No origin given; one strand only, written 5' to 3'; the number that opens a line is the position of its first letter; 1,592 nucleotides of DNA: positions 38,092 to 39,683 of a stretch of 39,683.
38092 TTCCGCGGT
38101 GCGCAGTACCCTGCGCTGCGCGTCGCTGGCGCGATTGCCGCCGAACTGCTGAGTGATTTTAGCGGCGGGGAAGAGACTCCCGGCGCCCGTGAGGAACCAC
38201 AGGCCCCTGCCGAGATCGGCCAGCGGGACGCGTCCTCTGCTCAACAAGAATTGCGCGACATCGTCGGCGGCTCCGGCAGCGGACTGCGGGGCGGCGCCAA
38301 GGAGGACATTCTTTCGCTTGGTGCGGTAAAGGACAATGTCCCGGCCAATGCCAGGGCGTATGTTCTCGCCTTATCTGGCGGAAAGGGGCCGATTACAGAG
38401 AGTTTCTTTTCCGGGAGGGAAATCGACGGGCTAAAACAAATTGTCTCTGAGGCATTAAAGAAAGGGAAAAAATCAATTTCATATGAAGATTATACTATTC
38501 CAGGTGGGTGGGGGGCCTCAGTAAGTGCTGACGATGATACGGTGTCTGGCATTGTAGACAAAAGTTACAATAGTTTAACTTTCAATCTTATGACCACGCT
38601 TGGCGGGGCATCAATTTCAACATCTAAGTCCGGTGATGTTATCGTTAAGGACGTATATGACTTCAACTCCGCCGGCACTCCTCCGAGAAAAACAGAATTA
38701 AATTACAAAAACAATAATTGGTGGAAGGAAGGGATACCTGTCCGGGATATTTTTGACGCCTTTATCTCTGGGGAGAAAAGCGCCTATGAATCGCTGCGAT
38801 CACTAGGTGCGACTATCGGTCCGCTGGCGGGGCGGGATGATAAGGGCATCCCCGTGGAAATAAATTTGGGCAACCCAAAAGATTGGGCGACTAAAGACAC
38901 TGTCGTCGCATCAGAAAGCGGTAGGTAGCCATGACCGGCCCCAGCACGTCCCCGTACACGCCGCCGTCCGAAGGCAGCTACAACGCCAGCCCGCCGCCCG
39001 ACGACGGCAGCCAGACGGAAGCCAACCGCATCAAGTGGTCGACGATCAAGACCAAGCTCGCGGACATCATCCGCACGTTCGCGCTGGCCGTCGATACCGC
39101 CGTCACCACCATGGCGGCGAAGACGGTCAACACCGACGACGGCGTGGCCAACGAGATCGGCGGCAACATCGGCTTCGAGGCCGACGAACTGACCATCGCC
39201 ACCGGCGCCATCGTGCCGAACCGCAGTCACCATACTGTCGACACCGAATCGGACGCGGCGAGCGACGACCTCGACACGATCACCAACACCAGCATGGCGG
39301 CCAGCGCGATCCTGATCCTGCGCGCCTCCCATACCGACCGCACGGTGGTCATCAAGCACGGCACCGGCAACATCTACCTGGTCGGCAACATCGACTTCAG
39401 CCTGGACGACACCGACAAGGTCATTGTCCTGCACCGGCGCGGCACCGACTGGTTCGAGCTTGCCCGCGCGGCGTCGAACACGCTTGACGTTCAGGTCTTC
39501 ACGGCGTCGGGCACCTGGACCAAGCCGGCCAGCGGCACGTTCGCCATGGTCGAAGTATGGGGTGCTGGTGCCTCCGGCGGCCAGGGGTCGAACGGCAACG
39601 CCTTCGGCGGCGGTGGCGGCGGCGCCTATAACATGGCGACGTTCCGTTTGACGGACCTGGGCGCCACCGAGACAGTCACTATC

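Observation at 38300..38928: Abrupt low-GC C-terminal module (~200 aa) grafted onto the largest virion protein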

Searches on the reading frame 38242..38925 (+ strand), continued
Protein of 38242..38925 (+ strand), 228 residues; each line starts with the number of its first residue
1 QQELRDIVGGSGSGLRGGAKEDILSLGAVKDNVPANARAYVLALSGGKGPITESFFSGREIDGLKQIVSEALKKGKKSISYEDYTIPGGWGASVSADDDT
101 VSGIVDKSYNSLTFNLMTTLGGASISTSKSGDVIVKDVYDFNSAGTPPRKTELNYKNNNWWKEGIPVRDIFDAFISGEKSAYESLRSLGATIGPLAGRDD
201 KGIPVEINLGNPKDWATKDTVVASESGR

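Call 59: fold_search(model_id=the predicted structure, library=viral)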
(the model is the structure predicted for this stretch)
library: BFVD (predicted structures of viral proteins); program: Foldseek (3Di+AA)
matches with E <= 10: 120; with E <= 0.001: 5
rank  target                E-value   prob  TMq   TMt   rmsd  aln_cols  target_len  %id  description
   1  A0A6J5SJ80            1.6e-07  1.00  0.53  0.61   6.5       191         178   24  Uncharacterized protein [uncultured Caudovirales phage]
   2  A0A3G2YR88            2.4e-07  1.00  0.56  0.46   5.7       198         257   16  Uncharacterized protein [Lentibacter phage vB_LenP_ICBM3]
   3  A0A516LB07            1.3e-05  1.00  0.51  0.26   6.8       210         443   16  (no name in the UniProt tables at hand)
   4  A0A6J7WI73            1.6e-05  1.00  0.51  0.39  10.2       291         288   14  Uncharacterized protein [uncultured Caudovirales phage]
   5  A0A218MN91            3.7e-05  1.00  0.53  0.24   6.5       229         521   17  Uncharacterized protein [uncultured virus]
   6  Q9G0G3                1.2e-03  1.00  0.41  0.43   5.4       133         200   19  Gp23 [Roseobacter phage SIO1]
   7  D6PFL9                4.2e-02  0.75  0.39  0.34  13.5       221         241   16  (no name in the UniProt tables at hand)
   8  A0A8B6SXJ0            8.8e-01  0.06  0.14  0.15  16.8       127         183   12  (no name in the UniProt tables at hand)
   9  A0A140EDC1            2.0e+00  0.05  0.16  0.08  10.2        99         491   16  (no name in the UniProt tables at hand)
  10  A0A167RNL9            2.0e+00  0.03  0.12  0.18  14.9       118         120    9  Uncharacterized protein [Powai lake megavirus]
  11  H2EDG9                2.0e+00  0.03  0.17  0.14  13.4       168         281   11  Uncharacterized protein [Moumouvirus sp. 'Monve']
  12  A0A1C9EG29            2.3e+00  0.06  0.13  0.22  14.3        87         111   14  (no name in the UniProt tables at hand)
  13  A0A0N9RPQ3            2.3e+00  0.05  0.11  0.08  15.0        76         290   13  ORF27 [Human herpesvirus 8]
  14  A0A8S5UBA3            2.5e+00  0.01  0.14  0.06  16.4       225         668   15  Tail protein [Caudovirales sp. ctcT39]
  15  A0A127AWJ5            2.6e+00  0.04  0.13  0.21  16.4       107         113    9  Uncharacterized protein [Bacillus phage SP-15]
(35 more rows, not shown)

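Call 62: find_related_loci(query=window:38302-38925:+, collection=viral_contigs, flank=6000)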
Query window:38302-38925:+ (208 aa) in viral_contigs; peptide patterns used: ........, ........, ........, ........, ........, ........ (x = any residue, [..] = any of these).
83 stretches matched a pattern; 7 encode a relative of the query (tblastn E <= 1e-3); 7 distinct loci.
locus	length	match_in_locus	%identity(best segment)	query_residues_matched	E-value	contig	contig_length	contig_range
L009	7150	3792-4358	27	3-200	2e-9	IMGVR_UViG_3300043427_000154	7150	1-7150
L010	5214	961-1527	27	3-200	2e-9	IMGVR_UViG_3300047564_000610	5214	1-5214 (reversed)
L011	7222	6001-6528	26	13-190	4e-8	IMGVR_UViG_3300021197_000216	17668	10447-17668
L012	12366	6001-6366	29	3-122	7e-8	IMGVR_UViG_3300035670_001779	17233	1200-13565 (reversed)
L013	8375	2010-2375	31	3-122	4e-7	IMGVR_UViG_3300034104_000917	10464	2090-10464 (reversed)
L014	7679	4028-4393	28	3-122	5e-7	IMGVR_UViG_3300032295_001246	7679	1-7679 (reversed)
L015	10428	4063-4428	32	3-122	1e-6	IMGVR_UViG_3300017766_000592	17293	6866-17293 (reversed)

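Call 64: find_encoding_contigs(protein=P0016, flank=8000, max_places=2)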
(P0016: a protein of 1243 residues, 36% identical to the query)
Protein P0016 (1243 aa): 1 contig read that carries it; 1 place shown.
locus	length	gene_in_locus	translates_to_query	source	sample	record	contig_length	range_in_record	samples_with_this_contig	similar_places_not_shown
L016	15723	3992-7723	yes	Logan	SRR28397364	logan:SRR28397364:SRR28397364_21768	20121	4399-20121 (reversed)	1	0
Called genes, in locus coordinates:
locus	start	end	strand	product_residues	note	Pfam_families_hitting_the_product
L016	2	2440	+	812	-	?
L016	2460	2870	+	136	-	-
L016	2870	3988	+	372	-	-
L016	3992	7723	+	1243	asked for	PF01464:SLT (weak)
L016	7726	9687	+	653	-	-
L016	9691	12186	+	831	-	-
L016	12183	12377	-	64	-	-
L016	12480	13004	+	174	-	-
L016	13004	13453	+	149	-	-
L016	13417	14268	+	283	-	PF00685:Sulfotransfer_1, PF13469:Sulfotransfer_3 (weak)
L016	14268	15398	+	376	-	-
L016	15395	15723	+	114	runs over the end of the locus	-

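Call 65: find_encoding_contigs(protein=P0021, flank=8000, max_places=2)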
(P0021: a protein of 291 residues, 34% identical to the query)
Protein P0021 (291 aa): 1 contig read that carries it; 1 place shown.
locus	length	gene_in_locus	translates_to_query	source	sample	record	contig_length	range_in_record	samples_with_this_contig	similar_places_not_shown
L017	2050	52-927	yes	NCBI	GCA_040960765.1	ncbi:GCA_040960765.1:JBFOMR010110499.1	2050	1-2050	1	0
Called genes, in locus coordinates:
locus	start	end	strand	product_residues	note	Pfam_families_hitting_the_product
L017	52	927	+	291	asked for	-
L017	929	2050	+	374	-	?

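Call 67: search_solved_structures(query=A3, max_evalue=10, show_alignments=1)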
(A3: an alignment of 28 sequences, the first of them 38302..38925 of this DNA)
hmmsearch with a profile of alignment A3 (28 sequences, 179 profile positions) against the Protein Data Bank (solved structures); distinct sequences matched with E-value up to 10: 0.

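Call 68: search_protein_families(library=ncbifam, proteins=[P0157, P0004, P0016, P0028], max_evalue=0.01)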
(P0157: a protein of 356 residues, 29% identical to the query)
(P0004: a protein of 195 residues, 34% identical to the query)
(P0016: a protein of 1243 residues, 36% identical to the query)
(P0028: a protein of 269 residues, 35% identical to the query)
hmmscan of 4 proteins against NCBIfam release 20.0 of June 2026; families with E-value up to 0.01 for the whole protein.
P0157 (356 aa): 15 families
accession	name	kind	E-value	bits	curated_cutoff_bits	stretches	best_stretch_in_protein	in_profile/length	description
NF050804.1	CellDivDipMCaul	equivalog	2.4e-14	53.1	900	2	109-163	178-231/634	cell division endopeptidase DipM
NF008050.0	PRK10783.1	equivalog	1.2e-13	50.2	508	2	106-163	334-389/457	murein transglycosylase D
NF040883.1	amid_act_ActS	equivalog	3.1e-13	49.6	375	2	3-61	36-96/242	amidase activator ActS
NF042931.1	SAG1386_EF1546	equivalog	4.1e-13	49.7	80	1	107-162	101-158/158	SAG1386/EF1546 family surface-associated protein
TIGR02899.1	spore_safA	subfamily_domain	5.3e-13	48.7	67.85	2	6-47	2-44/44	SafA/ExsA family spore coat assembly protein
NF052398.1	Agg_Promo_Fact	equivalog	1.7e-12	47.9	170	2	2-80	30-108/202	aggregation-promoting factor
NF047755.1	LIC_10271_M23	exception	7.3e-12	45.5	180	2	102-207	12-115/207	LIC_10271 family cell wall hydrolase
NF008399.0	PRK11198.1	equivalog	3.2e-07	30.9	134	0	3-47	98-147/149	peptidoglycan-binding protein LysM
TIGR02907.1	spore_VI_D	equivalog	3.8e-07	30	169.85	0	4-46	303-344/344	stage VI sporulation protein D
NF047657.1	CellWlHdaseLepto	equivalog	9.3e-07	28.5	400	0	3-76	29-101/221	hypothetical protein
NF008123.1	PRK10871.1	equivalog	5.8e-06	25.9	311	1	3-81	107-185/365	murein hydrolase activator NlpD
NF010723.1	PRK14125.1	equivalog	6e-06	26.1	60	0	3-47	35-86/87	cell division suppressor protein YneA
NF041208.1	celldiv_DipM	equivalog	1.2e-05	24.7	740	0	104-161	167-227/419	cell division endopeptidase DipM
NF012230.0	LWXIA_domain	equivalog_domain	0.0012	18.9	33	0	115-136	2-23/74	LWXIA domain-containing protein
NF004974.0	PRK06347.1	equivalog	0.005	15.9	701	0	109-162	541-592/592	1,4-beta-N-acetylmuramoylhydrolase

P0004 (195 aa): 0 families

P0016 (1243 aa): 1 family
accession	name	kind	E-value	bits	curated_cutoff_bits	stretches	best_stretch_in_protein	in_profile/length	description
NF052397.1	AggPromo_Cterm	subfamily_domain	0.00043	20.7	40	1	362-397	7-42/80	aggregation-promoting factor C-terminal-like domain-containing protein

P0028 (269 aa): 0 families

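Call 85: search_protein_families(library=pfam, proteins=[P0008, P0011, P0017, P0025, P0026, P0043, P0049, P0053, P0054, P0064], max_evalue=0.01)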
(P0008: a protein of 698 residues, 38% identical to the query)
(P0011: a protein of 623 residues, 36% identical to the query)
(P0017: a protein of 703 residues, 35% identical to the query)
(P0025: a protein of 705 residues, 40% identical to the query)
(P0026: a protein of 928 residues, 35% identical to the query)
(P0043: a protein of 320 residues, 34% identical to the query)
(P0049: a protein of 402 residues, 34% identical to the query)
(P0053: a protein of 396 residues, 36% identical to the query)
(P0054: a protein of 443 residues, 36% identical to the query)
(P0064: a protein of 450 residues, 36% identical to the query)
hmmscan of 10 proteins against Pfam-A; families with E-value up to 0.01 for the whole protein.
P0008 (698 aa): 2 families
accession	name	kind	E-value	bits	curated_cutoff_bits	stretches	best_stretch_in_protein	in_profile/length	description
PF25725.1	crAss_CARG1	-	1e-08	35.8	27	1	646-696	18-64/133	Crassvirus cargo protein 1 domain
PF01471.23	PG_binding_1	-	0.0049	17.5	23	0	421-460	3-41/57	Putative peptidoglycan binding domain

P0011 (623 aa): 3 families
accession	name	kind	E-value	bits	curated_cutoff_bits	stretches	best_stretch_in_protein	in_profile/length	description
PF18013.6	Phage_lysozyme2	-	3.5e-29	102.2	28.2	1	13-144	1-136/140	Phage tail lysozyme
PF01476.26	LysM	-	2.5e-11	43.8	20.9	1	272-315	1-41/43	LysM domain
PF01471.23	PG_binding_1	-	0.0056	17.3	23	0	397-436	3-37/57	Putative peptidoglycan binding domain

P0017 (703 aa): 3 families
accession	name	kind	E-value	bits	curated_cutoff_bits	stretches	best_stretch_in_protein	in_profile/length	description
PF01471.23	PG_binding_1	-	2e-13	50.7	23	1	412-475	1-57/57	Putative peptidoglycan binding domain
PF01464.25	SLT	-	1.7e-09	37.7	21.3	1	11-123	9-109/117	Transglycosylase SLT domain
PF06737.19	Transglycosylas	-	0.0002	22.4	27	1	18-54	6-41/77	Transglycosylase-like domain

P0025 (705 aa): 0 families

P0026 (928 aa): 3 families
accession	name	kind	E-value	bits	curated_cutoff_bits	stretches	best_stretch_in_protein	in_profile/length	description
PF01476.26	LysM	-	5.4e-13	49.1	20.9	1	542-584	1-42/43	LysM domain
PF00873.25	ACR_tran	-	0.00064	18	28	1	632-751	633-750/1021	AcrB/AcrD/AcrF family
PF09602.15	PhaP_Bmeg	-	0.0028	18.1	28.3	1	660-748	50-138/168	Polyhydroxyalkanoic acid inclusion protein (PhaP_Bmeg)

P0043 (320 aa): 6 families
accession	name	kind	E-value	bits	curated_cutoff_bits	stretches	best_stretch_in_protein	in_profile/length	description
PF01476.26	LysM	-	2.1e-32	111.2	20.9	2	3-46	1-43/43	LysM domain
PF23473.1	LysM3_LYK4_5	-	8.1e-10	39.1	29.3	1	2-39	4-40/48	LYK4/5 LysM3 domain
PF04225.17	LysM_OapA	-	0.00024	21.6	22.3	0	2-59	4-66/85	Opacity-associated protein A LysM-like domain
PF23446.1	LysM1_NFP_LYK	-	0.0015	19.8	36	0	9-46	16-54/60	NFP/LYK LysM1 domain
PF23577.1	LysM_RLK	-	0.002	18.5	27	0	102-129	5-32/44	LysM domain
PF23457.1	LysM2_NFP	-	0.0038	17.7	36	0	100-141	8-51/56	NFP LysM2 domain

P0049 (402 aa): 0 families

P0053 (396 aa): 1 family
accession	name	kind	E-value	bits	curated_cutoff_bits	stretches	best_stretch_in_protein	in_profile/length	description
PF01442.23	Apolipoprotein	-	0.00026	21.2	90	0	7-102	88-180/190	Apolipoprotein A1/A4/E domain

P0054 (443 aa): 2 families
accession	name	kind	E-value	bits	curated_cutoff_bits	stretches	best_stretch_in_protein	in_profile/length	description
PF01476.26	LysM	-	3.3e-12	46.6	20.9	1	60-101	2-42/43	LysM domain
PF00873.25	ACR_tran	-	0.0021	16.2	28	1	144-264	632-750/1021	AcrB/AcrD/AcrF family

P0064 (450 aa): 0 families

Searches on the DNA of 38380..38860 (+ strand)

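Call 33: search_dna_similar(query=window:38380-38860:+, collection=phages, mode=distant, max_evalue=0.01)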
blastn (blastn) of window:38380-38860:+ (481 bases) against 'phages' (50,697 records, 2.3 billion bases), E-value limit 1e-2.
No match.

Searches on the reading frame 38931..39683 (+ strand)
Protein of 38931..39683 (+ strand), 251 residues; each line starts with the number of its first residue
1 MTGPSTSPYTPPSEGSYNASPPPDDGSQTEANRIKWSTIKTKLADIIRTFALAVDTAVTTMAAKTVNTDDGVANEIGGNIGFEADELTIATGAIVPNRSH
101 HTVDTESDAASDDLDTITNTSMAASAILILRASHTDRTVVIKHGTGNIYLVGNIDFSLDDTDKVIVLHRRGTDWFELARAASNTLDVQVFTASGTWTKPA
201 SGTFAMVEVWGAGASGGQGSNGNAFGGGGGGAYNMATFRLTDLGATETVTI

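Call 18: search_protein_families(library=pfam, proteins=[window:38931-39683:+], max_evalue=0.01)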
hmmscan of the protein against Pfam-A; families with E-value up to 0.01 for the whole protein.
window:38931-39683:+ (251 aa): 1 family
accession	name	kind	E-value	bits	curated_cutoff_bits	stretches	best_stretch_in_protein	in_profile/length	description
PF21722.4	Gly_rich_2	-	1.4e-05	25.6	24.3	1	195-246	7-59/226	Glycine-rich domain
